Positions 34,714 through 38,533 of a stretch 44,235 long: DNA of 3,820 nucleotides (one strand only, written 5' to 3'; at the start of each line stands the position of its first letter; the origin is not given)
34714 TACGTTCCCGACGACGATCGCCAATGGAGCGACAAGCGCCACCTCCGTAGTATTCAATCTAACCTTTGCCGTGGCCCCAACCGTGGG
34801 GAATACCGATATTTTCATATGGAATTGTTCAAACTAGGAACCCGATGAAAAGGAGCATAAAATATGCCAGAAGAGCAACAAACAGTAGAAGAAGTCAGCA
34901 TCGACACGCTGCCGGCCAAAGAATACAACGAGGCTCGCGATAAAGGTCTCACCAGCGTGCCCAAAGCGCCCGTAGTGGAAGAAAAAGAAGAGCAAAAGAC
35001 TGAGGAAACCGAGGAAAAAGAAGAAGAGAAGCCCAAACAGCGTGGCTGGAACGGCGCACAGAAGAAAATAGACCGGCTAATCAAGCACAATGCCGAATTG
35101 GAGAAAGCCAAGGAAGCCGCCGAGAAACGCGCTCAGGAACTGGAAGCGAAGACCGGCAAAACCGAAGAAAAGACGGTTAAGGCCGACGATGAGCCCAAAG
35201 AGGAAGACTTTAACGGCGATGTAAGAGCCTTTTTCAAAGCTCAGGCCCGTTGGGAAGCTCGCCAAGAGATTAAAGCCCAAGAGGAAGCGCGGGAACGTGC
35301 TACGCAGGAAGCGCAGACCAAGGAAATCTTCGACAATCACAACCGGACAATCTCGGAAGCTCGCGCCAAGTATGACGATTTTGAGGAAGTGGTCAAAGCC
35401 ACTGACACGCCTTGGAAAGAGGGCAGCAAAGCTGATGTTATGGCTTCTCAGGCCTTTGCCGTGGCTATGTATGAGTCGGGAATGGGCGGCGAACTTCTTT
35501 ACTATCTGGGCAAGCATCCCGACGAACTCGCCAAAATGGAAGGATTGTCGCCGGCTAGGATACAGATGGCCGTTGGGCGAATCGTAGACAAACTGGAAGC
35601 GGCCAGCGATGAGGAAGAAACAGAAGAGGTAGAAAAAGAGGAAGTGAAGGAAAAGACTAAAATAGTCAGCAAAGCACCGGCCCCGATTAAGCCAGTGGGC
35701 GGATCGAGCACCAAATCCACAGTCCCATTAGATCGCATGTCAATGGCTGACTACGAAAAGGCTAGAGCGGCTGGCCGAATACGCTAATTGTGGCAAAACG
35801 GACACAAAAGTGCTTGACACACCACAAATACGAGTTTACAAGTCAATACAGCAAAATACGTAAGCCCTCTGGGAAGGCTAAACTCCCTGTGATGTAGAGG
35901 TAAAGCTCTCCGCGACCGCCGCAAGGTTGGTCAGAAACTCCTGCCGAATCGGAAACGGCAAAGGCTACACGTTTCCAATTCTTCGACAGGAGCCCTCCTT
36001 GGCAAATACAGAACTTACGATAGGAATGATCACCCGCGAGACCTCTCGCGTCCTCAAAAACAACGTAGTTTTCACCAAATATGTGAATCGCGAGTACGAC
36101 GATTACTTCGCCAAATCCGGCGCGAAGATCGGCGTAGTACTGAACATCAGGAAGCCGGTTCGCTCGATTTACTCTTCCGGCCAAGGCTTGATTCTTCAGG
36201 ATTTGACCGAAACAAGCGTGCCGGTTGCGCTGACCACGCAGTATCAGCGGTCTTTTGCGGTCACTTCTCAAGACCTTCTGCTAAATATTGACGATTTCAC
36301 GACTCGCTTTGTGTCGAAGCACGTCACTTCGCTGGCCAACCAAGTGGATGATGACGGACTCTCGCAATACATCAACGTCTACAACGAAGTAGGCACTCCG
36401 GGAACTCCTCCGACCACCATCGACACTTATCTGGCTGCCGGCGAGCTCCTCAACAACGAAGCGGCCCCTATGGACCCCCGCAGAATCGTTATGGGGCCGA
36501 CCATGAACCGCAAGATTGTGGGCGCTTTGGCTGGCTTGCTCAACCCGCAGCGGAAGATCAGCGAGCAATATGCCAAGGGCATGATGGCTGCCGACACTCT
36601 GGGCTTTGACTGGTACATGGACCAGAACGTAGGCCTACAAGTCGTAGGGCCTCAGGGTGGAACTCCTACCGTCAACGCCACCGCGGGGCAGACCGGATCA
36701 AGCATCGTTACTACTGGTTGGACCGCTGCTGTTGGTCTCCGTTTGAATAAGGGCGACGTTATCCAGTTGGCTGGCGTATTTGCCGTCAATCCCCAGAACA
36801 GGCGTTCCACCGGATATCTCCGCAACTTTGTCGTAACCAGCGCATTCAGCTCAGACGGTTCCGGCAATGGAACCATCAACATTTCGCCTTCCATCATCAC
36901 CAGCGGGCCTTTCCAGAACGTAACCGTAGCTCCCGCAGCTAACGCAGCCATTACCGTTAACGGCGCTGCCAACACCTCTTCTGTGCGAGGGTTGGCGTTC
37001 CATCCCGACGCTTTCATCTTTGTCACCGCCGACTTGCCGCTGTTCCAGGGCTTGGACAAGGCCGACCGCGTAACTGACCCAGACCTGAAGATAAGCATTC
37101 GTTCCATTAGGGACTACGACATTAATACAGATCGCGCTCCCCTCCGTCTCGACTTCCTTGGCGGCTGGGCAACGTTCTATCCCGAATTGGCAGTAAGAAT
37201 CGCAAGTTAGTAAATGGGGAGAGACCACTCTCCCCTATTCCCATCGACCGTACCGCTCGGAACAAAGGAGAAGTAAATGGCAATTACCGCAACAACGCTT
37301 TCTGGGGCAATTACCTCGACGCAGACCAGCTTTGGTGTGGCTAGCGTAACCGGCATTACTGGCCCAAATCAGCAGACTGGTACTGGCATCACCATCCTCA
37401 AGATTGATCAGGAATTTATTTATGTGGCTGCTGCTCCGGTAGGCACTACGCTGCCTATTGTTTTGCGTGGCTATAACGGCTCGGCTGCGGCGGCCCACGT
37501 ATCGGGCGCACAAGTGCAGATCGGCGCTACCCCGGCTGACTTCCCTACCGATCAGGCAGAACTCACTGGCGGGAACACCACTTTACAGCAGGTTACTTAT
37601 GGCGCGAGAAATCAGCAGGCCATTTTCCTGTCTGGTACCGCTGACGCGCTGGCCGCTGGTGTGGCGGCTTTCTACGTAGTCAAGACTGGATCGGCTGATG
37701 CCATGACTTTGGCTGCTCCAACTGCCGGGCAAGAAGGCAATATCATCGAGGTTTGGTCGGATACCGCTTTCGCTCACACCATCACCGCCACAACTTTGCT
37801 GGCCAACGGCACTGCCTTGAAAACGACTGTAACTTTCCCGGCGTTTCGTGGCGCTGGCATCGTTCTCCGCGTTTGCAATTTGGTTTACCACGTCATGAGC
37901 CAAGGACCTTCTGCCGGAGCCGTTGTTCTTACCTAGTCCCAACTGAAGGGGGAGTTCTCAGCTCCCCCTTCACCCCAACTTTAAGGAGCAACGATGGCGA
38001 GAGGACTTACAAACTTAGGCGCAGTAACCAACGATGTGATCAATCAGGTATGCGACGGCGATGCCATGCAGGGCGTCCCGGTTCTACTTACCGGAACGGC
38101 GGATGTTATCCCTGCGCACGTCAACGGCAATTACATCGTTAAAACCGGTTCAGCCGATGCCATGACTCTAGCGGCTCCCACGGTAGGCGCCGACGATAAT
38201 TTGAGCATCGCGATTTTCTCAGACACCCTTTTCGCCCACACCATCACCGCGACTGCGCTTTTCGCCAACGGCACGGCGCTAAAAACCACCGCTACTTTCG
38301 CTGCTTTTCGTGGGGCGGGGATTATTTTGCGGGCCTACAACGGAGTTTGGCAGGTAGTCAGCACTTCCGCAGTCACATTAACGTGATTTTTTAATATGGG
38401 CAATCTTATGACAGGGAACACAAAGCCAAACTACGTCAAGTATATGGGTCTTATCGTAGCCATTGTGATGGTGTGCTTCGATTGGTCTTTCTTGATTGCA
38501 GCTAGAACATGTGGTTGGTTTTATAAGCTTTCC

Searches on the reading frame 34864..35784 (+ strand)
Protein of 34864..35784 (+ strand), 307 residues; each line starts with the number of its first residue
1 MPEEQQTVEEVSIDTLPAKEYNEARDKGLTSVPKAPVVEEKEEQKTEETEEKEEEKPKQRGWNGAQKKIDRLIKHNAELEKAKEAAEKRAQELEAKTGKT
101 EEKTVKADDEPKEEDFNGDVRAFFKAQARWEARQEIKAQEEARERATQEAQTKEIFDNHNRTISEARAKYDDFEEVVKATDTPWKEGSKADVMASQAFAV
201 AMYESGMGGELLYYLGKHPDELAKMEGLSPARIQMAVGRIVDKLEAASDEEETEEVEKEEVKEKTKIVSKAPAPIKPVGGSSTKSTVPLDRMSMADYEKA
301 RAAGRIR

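Call 26: search_protein_families(library=phrogs, proteins=[window:34864-35784:+], max_evalue=0.001)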
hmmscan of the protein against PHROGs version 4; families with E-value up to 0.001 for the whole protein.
window:34864-35784:+ (307 aa): 2 families
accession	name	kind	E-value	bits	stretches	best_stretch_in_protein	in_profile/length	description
phrog_8865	-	head and packaging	7.4e-38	131.9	1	6-301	20-289/297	head scaffolding protein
phrog_648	-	head and packaging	0.00035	21.3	1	37-257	25-246/286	head scaffolding protein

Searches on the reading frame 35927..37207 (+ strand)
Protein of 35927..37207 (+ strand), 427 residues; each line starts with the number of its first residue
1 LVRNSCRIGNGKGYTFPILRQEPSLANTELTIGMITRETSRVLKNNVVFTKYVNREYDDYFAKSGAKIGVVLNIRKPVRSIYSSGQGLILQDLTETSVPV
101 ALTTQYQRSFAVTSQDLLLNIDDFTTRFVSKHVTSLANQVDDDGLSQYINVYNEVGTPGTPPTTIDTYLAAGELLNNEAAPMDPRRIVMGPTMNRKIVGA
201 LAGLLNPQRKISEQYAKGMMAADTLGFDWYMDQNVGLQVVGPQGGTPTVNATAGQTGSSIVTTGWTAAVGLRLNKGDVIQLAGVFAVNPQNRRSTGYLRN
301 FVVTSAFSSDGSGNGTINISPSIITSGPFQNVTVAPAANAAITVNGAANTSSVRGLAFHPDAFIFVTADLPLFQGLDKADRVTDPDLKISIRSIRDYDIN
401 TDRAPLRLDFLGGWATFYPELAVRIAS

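Call 3: search_protein_families(library=pfam, proteins=[window:35927-37207:+], max_evalue=1)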
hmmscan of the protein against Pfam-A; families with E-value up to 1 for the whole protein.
window:35927-37207:+ (427 aa): 1 family
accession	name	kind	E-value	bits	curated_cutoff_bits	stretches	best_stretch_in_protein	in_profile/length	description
PF11651.14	P22_CoatProtein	-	1.7e-32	113.2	24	1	26-425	2-421/423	P22 coat protein - gene protein 5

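Call 4: search_protein_families(library=phrogs, proteins=[window:35927-37207:+], max_evalue=0.1)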
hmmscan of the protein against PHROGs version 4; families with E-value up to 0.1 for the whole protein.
window:35927-37207:+ (427 aa): 3 families
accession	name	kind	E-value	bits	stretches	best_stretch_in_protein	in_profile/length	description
phrog_283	-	head and packaging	7.5e-72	243.8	1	27-426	3-382/385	major head protein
phrog_1302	-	tail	2.8e-08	34.5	1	241-325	85-155/201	distal tail protein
phrog_267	-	head and packaging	3.4e-06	27.4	1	43-368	53-286/410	major head protein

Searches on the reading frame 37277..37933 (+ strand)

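Call 3: search_protein_families(library=pfam, proteins=[window:37277-37933:+], max_evalue=1)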
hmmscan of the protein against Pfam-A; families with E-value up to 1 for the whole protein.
window:37277-37933:+ (219 aa): 1 family
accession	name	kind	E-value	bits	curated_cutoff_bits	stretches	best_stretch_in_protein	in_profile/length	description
PF01241.23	PSI_PSAK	-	0.03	14.7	23.2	1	118-176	8-64/70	Photosystem I psaG / psaK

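Call 4: search_protein_families(library=phrogs, proteins=[window:37277-37933:+], max_evalue=0.1)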
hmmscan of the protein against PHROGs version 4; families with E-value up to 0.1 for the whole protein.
window:37277-37933:+ (219 aa): 2 families
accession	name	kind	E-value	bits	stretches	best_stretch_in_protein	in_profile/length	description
phrog_7578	-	unknown function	5.2e-06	26.7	1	8-82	28-99/300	-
phrog_1101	-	tail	3.7e-05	22.7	1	6-81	557-629/1405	tail protein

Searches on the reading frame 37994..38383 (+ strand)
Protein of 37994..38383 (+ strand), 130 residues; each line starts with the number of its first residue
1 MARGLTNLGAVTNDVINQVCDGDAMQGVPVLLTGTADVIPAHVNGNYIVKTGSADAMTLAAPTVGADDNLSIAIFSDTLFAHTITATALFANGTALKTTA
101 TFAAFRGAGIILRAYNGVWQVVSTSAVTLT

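Call 3: search_protein_families(library=pfam, proteins=[window:37994-38383:+], max_evalue=1)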
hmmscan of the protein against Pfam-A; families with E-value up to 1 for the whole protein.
window:37994-38383:+ (130 aa): 1 family
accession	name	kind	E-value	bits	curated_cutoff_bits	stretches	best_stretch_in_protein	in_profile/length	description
PF19219.5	CoV_NSP15_N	-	0.05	14.3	27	1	64-102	16-55/61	Coronavirus replicase NSP15, N-terminal oligomerisation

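Call 4: search_protein_families(library=phrogs, proteins=[window:37994-38383:+], max_evalue=0.1)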
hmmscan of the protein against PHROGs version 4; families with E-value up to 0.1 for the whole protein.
window:37994-38383:+ (130 aa): 0 families
